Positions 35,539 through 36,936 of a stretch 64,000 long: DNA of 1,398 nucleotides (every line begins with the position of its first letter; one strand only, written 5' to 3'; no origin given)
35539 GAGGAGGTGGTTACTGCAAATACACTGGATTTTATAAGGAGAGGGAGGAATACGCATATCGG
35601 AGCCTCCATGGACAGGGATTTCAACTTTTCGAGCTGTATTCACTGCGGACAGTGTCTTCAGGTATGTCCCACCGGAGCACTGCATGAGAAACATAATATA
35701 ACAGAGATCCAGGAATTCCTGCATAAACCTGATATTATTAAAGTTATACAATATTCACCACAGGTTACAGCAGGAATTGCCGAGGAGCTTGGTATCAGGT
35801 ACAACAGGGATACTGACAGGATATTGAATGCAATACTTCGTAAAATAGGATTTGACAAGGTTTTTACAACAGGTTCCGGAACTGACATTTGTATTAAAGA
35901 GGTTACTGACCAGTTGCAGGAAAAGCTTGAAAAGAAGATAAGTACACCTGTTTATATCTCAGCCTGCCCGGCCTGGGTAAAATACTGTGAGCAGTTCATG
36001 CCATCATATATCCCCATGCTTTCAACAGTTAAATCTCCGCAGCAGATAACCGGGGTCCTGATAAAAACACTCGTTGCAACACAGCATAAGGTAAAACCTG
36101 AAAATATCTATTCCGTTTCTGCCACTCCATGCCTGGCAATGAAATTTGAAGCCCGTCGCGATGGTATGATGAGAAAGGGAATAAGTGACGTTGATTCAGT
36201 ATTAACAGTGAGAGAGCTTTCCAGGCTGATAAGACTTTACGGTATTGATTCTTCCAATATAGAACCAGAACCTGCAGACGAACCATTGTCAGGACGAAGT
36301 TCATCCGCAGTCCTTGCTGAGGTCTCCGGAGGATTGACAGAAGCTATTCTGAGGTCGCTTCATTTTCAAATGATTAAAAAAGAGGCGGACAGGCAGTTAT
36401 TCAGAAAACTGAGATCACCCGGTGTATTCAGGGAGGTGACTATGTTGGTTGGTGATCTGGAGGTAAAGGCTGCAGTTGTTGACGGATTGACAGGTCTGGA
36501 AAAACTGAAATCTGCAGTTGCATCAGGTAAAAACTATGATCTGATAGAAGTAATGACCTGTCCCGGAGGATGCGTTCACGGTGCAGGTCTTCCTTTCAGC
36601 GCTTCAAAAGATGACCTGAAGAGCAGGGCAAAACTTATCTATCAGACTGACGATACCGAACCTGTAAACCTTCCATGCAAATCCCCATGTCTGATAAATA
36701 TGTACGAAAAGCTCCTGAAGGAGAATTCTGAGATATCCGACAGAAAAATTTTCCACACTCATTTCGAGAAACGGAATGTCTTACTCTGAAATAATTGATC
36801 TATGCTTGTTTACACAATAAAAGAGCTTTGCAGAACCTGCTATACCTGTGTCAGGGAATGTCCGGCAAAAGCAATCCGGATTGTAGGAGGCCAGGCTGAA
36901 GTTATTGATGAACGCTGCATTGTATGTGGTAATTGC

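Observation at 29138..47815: Two different HydS-type sensory [FeFe]-hydrogenase paralogs flank one HydABC-type enzyme, with PP2C, a His-kinase relay, Rex and maturases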

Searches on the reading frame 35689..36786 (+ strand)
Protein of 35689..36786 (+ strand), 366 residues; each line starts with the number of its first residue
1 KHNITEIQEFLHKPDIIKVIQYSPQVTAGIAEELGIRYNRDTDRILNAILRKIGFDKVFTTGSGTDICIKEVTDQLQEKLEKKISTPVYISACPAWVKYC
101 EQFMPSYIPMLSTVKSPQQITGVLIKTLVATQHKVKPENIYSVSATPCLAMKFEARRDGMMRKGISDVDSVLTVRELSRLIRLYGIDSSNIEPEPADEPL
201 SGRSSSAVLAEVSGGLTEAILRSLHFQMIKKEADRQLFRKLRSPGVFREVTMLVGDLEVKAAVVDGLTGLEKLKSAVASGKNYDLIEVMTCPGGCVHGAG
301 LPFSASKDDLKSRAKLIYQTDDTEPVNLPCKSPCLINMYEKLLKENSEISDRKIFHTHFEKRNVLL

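Call 81: search_solved_structures(query=window:35689-36786:+, show_alignments=5, max_evalue=1e-55)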
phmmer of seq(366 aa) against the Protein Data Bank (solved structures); distinct sequences matched with E-value up to 1e-55: 2.
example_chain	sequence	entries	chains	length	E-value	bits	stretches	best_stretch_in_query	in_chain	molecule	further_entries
7qv7_D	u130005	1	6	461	5.2e-63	216.4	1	6-362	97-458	Hydrogen dependent carbon dioxide reductase subunit HydA2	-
8a6t_A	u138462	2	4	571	1.7e-62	214.6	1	3-362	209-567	Electron bifurcating hydrogenase subunit HydA1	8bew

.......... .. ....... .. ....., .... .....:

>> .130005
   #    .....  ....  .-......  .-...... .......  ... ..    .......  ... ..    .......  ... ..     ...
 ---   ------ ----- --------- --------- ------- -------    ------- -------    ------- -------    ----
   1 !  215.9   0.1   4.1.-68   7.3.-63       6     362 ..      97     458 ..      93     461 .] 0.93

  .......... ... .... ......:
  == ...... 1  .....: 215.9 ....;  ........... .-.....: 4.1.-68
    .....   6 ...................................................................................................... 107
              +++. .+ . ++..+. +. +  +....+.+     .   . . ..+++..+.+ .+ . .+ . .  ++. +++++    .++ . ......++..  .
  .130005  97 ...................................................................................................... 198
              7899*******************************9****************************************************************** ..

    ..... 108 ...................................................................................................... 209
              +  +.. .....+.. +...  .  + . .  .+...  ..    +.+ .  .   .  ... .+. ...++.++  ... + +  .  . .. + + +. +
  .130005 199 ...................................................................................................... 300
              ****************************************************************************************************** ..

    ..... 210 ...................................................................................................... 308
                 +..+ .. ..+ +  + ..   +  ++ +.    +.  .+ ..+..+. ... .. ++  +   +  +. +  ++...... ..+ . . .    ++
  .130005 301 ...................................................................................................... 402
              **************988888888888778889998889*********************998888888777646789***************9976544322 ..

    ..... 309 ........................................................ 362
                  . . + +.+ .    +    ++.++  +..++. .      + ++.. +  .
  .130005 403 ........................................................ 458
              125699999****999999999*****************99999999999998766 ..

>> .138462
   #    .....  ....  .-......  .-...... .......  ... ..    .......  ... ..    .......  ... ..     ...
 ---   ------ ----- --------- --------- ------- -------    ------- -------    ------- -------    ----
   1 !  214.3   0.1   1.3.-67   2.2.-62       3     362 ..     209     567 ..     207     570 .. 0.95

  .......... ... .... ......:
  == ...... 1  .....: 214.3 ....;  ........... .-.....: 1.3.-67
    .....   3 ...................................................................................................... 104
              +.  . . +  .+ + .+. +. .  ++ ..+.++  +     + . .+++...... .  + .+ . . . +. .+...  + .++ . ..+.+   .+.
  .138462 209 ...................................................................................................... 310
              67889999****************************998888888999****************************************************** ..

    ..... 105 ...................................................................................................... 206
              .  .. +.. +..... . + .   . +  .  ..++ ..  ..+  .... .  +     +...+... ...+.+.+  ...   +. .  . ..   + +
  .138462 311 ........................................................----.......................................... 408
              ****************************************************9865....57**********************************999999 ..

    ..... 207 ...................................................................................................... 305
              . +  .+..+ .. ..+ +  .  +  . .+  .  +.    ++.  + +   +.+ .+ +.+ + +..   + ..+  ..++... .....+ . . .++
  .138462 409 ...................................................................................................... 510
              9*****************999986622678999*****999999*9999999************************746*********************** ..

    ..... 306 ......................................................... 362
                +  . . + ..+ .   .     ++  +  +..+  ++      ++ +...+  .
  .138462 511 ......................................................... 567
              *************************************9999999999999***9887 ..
